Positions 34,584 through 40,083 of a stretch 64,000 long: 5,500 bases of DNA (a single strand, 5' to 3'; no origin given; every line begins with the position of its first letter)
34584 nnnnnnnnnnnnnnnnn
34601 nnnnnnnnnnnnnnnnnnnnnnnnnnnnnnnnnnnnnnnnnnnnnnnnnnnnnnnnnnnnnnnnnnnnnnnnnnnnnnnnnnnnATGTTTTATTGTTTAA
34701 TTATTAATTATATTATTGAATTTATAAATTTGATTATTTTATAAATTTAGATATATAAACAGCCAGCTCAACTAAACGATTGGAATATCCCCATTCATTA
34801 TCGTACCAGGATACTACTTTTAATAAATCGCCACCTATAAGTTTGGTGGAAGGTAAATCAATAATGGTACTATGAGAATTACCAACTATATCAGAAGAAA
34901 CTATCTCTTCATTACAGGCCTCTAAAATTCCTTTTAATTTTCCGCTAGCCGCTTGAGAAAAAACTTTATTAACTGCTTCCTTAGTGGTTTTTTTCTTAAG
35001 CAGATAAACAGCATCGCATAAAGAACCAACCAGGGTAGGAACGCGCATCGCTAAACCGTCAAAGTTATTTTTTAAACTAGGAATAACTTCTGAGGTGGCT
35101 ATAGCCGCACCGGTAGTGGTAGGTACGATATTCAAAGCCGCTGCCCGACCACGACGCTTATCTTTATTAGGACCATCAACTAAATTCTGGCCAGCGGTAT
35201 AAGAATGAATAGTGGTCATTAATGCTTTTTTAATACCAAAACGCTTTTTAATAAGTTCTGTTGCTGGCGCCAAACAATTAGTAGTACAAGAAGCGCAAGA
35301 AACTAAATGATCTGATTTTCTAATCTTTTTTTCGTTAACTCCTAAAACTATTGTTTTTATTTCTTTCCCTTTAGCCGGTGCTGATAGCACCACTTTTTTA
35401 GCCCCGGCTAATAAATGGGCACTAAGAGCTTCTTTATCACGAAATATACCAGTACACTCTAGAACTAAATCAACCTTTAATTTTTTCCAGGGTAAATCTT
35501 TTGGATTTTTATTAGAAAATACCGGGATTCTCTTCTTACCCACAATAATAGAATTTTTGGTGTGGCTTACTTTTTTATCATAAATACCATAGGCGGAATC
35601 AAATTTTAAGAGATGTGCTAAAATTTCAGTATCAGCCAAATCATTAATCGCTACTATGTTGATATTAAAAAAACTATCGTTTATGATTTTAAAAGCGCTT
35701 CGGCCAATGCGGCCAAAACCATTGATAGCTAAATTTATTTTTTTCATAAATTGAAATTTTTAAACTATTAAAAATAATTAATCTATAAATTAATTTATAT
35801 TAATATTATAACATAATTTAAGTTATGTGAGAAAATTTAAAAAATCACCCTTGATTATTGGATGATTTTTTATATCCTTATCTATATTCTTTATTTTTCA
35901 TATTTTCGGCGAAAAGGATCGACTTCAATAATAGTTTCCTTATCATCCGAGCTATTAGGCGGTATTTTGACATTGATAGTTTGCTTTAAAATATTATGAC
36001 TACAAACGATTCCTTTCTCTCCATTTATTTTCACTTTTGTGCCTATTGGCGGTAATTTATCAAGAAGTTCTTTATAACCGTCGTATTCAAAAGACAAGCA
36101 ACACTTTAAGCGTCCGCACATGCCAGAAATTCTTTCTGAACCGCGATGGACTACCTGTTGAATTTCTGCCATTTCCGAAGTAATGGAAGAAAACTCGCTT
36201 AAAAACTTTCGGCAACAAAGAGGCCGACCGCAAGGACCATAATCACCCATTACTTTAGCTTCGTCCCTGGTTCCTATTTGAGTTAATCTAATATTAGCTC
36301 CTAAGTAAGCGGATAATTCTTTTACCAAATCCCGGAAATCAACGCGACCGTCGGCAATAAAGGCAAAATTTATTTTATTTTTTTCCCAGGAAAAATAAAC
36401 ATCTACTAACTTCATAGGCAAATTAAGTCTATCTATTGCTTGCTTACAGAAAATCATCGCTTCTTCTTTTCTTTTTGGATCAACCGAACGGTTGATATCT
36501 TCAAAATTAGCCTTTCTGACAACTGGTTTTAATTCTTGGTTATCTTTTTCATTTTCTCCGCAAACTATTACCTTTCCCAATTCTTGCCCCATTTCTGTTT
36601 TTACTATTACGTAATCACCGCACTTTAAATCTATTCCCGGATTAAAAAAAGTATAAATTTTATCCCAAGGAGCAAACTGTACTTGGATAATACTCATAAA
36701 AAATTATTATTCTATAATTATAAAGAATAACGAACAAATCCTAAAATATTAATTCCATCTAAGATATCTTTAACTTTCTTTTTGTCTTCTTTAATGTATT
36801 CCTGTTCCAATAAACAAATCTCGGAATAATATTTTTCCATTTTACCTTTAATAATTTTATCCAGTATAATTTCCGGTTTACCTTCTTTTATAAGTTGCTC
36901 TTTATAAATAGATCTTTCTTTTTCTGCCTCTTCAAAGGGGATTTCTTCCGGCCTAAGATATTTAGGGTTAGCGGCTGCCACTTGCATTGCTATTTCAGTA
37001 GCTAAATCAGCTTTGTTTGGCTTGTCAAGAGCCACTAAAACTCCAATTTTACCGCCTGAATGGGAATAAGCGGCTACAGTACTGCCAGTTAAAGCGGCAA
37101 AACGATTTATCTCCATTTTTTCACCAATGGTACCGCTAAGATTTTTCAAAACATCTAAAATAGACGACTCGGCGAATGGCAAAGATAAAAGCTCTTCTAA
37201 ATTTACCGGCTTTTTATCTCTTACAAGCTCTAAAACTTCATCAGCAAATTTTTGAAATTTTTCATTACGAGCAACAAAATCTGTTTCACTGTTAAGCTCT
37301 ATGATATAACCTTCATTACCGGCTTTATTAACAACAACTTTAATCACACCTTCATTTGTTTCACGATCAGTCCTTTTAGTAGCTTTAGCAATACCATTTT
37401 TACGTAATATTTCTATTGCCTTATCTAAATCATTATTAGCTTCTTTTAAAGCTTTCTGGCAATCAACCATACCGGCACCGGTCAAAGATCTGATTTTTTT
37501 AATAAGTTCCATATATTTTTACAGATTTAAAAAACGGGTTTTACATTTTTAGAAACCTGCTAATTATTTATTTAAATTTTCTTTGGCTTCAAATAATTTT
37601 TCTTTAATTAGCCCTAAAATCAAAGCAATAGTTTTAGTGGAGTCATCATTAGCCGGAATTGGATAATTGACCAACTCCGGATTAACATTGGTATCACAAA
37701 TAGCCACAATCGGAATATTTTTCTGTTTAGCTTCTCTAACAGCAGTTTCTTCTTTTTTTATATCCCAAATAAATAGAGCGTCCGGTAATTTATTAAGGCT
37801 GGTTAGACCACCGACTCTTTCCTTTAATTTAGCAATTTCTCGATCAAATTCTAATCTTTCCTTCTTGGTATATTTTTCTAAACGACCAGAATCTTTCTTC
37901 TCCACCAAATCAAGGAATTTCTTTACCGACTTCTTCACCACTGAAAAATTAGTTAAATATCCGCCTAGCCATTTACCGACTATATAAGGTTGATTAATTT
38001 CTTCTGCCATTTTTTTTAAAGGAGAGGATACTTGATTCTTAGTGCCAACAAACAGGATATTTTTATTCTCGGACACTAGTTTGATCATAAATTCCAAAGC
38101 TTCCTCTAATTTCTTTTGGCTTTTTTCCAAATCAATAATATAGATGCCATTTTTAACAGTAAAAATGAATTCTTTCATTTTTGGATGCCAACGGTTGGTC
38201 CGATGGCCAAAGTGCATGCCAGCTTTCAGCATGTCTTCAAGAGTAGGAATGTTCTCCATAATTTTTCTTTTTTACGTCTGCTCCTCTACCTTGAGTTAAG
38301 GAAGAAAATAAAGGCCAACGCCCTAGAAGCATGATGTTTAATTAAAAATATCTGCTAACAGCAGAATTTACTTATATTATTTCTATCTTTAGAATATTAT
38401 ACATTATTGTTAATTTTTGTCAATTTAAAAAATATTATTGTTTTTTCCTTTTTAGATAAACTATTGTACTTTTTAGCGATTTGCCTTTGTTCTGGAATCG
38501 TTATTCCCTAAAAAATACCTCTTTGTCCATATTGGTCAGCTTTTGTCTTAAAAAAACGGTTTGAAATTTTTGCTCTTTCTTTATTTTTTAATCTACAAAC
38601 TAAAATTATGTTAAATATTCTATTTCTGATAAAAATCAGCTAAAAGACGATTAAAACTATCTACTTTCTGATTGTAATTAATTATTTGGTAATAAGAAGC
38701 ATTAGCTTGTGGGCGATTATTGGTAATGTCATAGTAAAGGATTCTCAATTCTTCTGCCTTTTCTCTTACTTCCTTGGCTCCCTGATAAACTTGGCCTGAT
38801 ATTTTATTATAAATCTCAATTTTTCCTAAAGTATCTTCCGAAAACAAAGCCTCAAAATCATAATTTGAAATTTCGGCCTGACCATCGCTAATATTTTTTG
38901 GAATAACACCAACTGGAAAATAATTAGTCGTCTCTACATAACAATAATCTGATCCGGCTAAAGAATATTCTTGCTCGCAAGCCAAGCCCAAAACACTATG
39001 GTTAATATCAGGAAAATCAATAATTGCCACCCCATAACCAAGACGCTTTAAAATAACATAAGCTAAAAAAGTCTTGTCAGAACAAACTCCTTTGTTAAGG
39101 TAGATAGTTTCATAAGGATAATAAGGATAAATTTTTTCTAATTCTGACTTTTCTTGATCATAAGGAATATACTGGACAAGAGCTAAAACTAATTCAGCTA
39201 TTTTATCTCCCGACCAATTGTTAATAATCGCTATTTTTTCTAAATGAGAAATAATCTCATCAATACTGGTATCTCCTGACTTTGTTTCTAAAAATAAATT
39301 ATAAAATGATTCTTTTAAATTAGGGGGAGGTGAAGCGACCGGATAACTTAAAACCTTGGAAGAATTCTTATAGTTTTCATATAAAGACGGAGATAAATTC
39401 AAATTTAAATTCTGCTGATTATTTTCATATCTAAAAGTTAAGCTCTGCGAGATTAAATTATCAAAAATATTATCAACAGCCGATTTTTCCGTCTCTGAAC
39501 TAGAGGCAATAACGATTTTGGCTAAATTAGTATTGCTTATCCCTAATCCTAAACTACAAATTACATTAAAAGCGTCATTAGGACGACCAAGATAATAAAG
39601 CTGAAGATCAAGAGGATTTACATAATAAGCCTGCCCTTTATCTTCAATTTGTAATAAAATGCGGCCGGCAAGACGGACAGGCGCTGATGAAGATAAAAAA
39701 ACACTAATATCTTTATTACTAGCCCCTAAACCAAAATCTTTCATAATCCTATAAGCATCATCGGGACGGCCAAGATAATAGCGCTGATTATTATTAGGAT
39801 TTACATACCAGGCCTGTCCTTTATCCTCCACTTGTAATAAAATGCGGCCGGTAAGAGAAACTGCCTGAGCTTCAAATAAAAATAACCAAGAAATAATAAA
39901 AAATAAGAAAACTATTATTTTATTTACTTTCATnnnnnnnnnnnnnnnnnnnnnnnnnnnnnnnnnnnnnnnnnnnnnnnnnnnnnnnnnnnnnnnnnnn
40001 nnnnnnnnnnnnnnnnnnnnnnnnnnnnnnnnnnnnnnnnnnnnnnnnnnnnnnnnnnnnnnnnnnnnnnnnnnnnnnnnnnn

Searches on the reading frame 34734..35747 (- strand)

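Call 6: search_protein_families(library=pfam, proteins=[window:34734-35747:-], max_evalue=0.01)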
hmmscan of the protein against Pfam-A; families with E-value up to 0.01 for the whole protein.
window:34734-35747:- (337 aa): 2 families
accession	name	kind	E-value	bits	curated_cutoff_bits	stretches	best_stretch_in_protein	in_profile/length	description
PF02800.25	Gp_dh_C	-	1.5e-55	187.5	24.4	1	159-315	1-158/158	Glyceraldehyde 3-phosphate dehydrogenase, C-terminal domain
PF00044.30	Gp_dh_N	-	1.1e-35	122.3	31.7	1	4-105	1-101/101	Glyceraldehyde 3-phosphate dehydrogenase, NAD binding domain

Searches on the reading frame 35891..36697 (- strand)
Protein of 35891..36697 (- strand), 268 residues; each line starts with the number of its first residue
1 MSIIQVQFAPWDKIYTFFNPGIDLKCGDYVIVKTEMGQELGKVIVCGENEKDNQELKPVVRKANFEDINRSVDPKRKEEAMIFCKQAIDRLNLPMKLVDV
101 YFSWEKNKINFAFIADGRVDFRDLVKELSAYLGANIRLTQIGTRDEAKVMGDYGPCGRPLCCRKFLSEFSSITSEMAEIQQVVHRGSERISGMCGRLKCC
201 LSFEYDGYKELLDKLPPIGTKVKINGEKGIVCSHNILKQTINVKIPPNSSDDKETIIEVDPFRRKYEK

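Call 6: search_protein_families(library=pfam, proteins=[window:35891-36697:-], max_evalue=0.01)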
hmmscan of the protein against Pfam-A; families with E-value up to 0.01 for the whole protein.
window:35891-36697:- (268 aa): 1 family
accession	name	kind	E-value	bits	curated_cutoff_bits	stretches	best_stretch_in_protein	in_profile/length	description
PF04468.17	PSP1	-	7.4e-24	84.3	27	1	57-141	1-86/86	PSP1 C-terminal conserved region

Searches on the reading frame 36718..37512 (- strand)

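Call 6: search_protein_families(library=pfam, proteins=[window:36718-37512:-], max_evalue=0.01)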
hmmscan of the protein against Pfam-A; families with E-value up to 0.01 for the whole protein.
window:36718-37512:- (264 aa): 6 families
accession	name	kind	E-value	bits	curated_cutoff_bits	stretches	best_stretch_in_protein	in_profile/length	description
PF00889.24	EF_TS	-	8.5e-67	225.1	27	1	68-263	1-201/204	Elongation factor TS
PF25025.1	EF-Ts_N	-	3.1e-05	24.3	33.2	1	3-38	16-52/60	Elongation factor Ts, mitochondrial, N-terminal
PF24559.1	UBA_RAD5A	-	0.0002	21.2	27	1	2-36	4-40/45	DNA repair protein RAD5A UBA domain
PF22566.2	UBA_8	-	0.0012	18.9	26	1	3-34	6-37/46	UBA-like domain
PF24767.1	UBA_At5g58720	-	0.0018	18.5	27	1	19-37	23-41/44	At5g58720 UBA-like domain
PF00627.37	UBA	-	0.0063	16.8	22.4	0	9-36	11-37/37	UBA/TS-N domain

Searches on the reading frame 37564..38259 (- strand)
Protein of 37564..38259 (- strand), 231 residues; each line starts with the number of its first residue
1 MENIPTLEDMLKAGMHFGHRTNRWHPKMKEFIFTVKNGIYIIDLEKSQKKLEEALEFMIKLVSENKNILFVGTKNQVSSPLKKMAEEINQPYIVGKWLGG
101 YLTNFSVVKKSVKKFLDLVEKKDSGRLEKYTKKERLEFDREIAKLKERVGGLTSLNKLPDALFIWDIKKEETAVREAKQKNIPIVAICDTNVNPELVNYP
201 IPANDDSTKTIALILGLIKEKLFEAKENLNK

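Call 6: search_protein_families(library=pfam, proteins=[window:37564-38259:-], max_evalue=0.01)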
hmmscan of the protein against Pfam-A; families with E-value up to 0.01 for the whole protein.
window:37564-38259:- (231 aa): 1 family
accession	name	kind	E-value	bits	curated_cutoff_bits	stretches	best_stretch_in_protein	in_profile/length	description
PF00318.25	Ribosomal_S2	-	8.6e-81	270.7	26.1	1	10-222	1-213/216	Ribosomal protein S2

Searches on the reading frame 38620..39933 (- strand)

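Call 5: search_protein_families(library=pfam, proteins=[window:38620-39933:-], max_evalue=0.01)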
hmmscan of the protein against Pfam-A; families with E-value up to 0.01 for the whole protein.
window:38620-39933:- (437 aa): 1 family
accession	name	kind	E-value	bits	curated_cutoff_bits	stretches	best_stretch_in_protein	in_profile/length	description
PF04473.18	DUF553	-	7.3e-05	22.7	20.5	1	246-325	19-110/140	Transglutaminase-like domain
